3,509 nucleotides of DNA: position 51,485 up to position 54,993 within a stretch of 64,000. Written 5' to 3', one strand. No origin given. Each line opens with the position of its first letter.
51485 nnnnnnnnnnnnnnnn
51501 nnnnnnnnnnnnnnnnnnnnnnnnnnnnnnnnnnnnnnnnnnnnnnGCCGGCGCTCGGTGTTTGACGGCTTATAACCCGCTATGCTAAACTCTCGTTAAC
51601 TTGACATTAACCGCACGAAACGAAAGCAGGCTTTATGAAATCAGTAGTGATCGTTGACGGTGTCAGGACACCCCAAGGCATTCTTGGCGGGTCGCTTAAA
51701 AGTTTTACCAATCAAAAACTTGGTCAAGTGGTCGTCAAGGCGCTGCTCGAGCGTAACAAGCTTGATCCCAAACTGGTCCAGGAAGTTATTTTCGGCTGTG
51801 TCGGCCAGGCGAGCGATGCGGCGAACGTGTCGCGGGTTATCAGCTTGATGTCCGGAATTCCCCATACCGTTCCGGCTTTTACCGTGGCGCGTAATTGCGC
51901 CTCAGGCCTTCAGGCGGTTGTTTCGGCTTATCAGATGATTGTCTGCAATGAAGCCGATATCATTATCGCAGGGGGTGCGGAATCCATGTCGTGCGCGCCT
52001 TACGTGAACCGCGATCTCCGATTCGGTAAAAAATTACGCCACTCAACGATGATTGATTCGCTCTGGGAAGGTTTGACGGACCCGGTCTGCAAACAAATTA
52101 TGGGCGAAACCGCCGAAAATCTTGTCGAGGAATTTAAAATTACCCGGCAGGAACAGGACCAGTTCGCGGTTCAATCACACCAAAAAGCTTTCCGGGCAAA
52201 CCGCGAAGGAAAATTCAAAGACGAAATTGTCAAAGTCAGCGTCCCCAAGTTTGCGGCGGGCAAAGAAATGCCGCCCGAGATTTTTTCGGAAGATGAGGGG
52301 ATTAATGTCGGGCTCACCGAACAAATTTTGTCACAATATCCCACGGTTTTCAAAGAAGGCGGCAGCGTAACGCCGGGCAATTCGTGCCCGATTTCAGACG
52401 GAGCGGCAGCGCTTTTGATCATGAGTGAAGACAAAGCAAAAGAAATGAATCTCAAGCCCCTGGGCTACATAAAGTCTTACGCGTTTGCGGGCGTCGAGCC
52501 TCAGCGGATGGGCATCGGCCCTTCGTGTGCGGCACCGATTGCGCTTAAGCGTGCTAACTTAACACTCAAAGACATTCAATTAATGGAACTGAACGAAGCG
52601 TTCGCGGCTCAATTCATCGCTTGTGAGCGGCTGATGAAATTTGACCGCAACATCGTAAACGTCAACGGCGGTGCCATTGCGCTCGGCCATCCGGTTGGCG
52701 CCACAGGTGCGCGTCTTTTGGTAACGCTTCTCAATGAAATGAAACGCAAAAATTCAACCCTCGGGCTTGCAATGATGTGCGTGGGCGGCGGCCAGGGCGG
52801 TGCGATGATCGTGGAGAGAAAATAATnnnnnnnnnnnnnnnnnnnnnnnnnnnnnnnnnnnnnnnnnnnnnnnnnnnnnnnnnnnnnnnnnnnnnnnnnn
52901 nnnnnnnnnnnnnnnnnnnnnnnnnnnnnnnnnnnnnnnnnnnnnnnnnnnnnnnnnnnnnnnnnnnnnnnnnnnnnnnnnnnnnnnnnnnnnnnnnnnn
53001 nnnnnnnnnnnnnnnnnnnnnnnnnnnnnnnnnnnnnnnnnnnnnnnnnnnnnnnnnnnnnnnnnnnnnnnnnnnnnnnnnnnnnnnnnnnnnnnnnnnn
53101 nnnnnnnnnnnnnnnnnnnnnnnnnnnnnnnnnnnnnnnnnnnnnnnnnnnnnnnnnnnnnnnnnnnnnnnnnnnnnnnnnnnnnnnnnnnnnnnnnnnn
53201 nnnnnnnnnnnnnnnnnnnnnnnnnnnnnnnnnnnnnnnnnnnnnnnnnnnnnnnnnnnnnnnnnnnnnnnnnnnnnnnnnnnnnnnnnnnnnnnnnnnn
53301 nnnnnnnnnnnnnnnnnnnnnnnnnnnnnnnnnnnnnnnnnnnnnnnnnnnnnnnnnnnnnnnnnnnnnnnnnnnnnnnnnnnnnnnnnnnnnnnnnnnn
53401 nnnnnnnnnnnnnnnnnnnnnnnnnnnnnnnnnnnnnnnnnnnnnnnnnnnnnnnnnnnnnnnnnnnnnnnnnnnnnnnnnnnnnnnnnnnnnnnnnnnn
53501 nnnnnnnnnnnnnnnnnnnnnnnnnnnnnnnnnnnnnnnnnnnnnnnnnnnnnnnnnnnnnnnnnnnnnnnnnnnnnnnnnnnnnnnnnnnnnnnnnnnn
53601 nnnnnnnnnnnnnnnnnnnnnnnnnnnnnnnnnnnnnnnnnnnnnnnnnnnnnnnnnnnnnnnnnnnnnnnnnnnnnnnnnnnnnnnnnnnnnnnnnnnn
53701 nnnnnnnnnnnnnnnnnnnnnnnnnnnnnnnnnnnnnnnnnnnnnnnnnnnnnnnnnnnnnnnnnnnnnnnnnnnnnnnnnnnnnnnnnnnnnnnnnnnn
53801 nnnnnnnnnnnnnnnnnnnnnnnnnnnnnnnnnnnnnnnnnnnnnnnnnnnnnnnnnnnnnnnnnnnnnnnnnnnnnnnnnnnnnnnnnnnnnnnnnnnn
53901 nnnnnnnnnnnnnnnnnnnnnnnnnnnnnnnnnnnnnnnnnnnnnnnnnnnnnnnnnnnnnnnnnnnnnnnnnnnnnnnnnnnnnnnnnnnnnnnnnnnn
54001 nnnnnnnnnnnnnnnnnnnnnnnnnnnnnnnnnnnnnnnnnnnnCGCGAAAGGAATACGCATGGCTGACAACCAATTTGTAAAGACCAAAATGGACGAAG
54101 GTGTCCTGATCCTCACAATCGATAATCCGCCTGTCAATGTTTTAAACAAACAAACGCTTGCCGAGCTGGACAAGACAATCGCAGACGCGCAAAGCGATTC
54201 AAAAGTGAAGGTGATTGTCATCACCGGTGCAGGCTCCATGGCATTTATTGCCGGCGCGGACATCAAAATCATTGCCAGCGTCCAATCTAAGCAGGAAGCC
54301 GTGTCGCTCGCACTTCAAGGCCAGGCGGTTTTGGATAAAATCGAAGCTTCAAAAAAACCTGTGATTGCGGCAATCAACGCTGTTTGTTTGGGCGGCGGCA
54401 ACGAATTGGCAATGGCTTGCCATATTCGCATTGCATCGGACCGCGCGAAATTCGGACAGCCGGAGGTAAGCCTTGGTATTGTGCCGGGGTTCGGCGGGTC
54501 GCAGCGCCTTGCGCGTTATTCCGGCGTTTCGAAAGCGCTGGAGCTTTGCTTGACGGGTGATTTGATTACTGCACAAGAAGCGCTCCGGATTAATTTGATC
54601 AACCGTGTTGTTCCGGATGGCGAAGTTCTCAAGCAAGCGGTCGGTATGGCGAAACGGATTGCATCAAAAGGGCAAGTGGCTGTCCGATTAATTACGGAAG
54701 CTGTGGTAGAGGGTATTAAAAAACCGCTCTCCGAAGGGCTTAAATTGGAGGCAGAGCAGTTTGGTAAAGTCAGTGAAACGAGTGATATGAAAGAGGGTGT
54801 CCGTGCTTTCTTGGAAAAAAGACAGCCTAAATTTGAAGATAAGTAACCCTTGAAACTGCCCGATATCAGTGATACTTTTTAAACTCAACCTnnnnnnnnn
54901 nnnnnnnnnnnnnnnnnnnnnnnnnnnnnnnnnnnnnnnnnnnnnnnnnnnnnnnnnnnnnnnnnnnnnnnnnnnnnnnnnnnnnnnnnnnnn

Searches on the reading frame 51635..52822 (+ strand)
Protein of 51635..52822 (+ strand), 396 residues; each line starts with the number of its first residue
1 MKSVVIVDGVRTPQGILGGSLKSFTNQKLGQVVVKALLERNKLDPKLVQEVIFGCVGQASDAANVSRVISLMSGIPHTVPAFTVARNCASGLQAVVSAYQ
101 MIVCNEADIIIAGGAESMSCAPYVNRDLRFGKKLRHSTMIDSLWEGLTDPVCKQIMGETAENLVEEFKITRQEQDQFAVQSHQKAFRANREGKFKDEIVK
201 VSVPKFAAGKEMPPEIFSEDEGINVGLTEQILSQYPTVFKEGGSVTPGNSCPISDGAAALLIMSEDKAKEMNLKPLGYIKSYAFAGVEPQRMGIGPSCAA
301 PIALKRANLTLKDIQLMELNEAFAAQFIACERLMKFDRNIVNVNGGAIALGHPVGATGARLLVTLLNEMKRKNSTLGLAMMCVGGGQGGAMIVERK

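Call 5: search_protein_families(library=pfam, proteins=[window:51635-52822:+], max_evalue=0.001)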
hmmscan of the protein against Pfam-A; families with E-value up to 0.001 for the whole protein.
window:51635-52822:+ (396 aa): 3 families
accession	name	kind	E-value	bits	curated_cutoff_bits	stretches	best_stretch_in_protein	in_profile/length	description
PF00108.29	Thiolase_N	-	1.1e-82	277.8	26.4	1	4-266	1-260/260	Thiolase, N-terminal domain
PF02803.24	Thiolase_C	-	6.8e-48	161.8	27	1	273-395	1-123/123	Thiolase, C-terminal domain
PF00109.32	ketoacyl-synt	-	7.8e-07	29.4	20.8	1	78-120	164-206/252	Beta-ketoacyl synthase, N-terminal domain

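Call 30: search_protein_families(library=ncbifam, proteins=[window:51635-52822:+], max_evalue=0.001)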
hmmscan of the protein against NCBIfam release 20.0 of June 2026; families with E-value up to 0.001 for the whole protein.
window:51635-52822:+ (396 aa): 52 families (the best 25 are shown)
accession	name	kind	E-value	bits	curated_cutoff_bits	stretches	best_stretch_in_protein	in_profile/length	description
TIGR01930.1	AcCoA-C-Actrans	subfamily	3.8e-137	457.3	240.55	1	6-394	1-385/385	acetyl-CoA C-acyltransferase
NF006552.0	PRK09051.1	subfamily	2.1e-122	409.2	565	1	2-395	4-394/395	beta-ketothiolase BktB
NF004853.0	PRK06205.1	subfamily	2.2e-122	408.9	551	1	1-395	1-402/404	acetyl-CoA C-acetyltransferase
NF004206.0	PRK05656.1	subfamily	2.3e-116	389.1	688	1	1-395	1-392/392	acetyl-CoA C-acetyltransferase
NF042999.1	bketothiol_BktB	equivalog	4.1e-115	385.2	725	1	2-395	3-393/394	beta-ketothiolase BktB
NF005805.0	PRK07661.1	equivalog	8.6e-109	364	633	1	1-394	1-389/391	acetyl-CoA C-acetyltransferase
NF006086.0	PRK08235.1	equivalog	3.8e-108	362.1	526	1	1-394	1-391/393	acetyl-CoA C-acetyltransferase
NF006551.0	PRK09050.1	subfamily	8.3e-107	357.7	605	1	1-395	1-400/401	3-oxoadipyl-CoA thiolase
TIGR02430.1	pcaF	equivalog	3.6e-106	355.6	597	1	3-395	2-399/400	3-oxoadipyl-CoA thiolase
NF006510.0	PRK08947.1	equivalog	4.6e-102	341.9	519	1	1-395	1-386/387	acetyl-CoA C-acyltransferase FadA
NF006030.0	PRK08170.1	equivalog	2.7e-101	339.4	593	2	140-395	168-432/434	acetyl-CoA C-acetyltransferase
NF006553.0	PRK09052.1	equivalog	3.2e-101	339.2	567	1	2-395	6-398/399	acetyl-CoA C-acyltransferase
NF006001.0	PRK08131.1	equivalog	2.6e-97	326.3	622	1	4-395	4-399/401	3-oxoadipyl-CoA thiolase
NF005152.0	PRK06633.1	equivalog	2.7e-96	322.6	675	1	2-394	3-390/392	acetyl-CoA C-acetyltransferase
NF005890.0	PRK07851.1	equivalog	3.2e-94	316.2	580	1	1-395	1-404/406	acetyl-CoA C-acetyltransferase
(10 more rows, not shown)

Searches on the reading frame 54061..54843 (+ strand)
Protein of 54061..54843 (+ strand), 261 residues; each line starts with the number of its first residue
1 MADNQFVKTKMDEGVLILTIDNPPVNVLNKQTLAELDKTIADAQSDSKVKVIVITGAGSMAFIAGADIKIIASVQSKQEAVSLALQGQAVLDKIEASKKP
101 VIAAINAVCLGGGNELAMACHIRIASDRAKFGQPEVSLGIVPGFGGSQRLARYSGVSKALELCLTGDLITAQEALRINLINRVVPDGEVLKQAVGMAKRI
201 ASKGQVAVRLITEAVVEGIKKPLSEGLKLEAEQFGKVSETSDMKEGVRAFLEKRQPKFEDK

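Call 5: search_protein_families(library=pfam, proteins=[window:54061-54843:+], max_evalue=0.001)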
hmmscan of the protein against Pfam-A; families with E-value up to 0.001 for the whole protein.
window:54061-54843:+ (261 aa): 2 families
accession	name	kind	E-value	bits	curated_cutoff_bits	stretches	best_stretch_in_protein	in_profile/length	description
PF00378.25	ECH_1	-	4.3e-67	226.5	27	1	12-261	3-251/251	Enoyl-CoA hydratase/isomerase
PF16113.10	ECH_2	-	2.6e-35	122.9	27.2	1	20-188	6-176/335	Enoyl-CoA hydratase/isomerase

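Call 30: search_protein_families(library=ncbifam, proteins=[window:54061-54843:+], max_evalue=0.001)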
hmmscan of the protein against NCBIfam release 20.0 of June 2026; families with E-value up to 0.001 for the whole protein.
window:54061-54843:+ (261 aa): 73 families (the best 25 are shown)
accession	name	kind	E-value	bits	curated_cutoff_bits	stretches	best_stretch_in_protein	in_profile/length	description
NF005803.0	PRK07658.1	equivalog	2.4e-85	286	313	1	6-261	3-257/257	enoyl-CoA hydratase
NF004475.0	PRK05809.1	subfamily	2.5e-81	273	394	1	7-261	6-260/260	short-chain-enoyl-CoA hydratase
NF004634.0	PRK05980.1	equivalog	2.1e-67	227.3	375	1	6-259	4-261/263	crotonase/enoyl-CoA hydratase family protein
NF051848.1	EnCoAHydtEchA19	equivalog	3.7e-67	226.6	400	1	11-260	6-257/258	enoyl-CoA hydratase EchA19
NF004517.0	PRK05862.1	equivalog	2.2e-66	224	396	1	9-260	8-256/257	enoyl-CoA hydratase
NF005802.0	PRK07657.1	equivalog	9.9e-65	218.6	363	1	10-259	9-258/260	enoyl-CoA hydratase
NF006007.0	PRK08138.1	subfamily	3.7e-64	216.6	355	1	4-260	7-260/261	enoyl-CoA hydratase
NF007239.0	PRK09674.1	equivalog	3.1e-62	210.4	371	1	8-259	7-255/257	2,3-dehydroadipyl-CoA hydratase PaaF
NF006566.0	PRK09076.1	subfamily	4.3e-59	200.2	286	1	6-260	6-259/260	enoyl-CoA hydratase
NF008363.0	PRK11154.1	equivalog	3.9e-55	187.2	869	1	4-202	5-207/708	fatty acid oxidation complex subunit alpha FadJ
NF006699.0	PRK09245.1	subfamily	4.1e-53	180.3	354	1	4-260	2-265/266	crotonase/enoyl-CoA hydratase family protein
NF004840.0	PRK06190.1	equivalog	2.6e-52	178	253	1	5-245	4-242/260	enoyl-CoA hydratase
NF005073.0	PRK06495.1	subfamily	1.2e-50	172.2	296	1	5-260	4-256/257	enoyl-CoA hydratase/isomerase family protein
NF006100.0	PRK08252.1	subfamily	3e-50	171.2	282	1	5-259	3-252/254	crotonase/enoyl-CoA hydratase family protein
NF042430.2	EnCoAhydt_DpgD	equivalog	2.5e-49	168.1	400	1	14-259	6-256/258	enoyl-CoA-hydratase DpgD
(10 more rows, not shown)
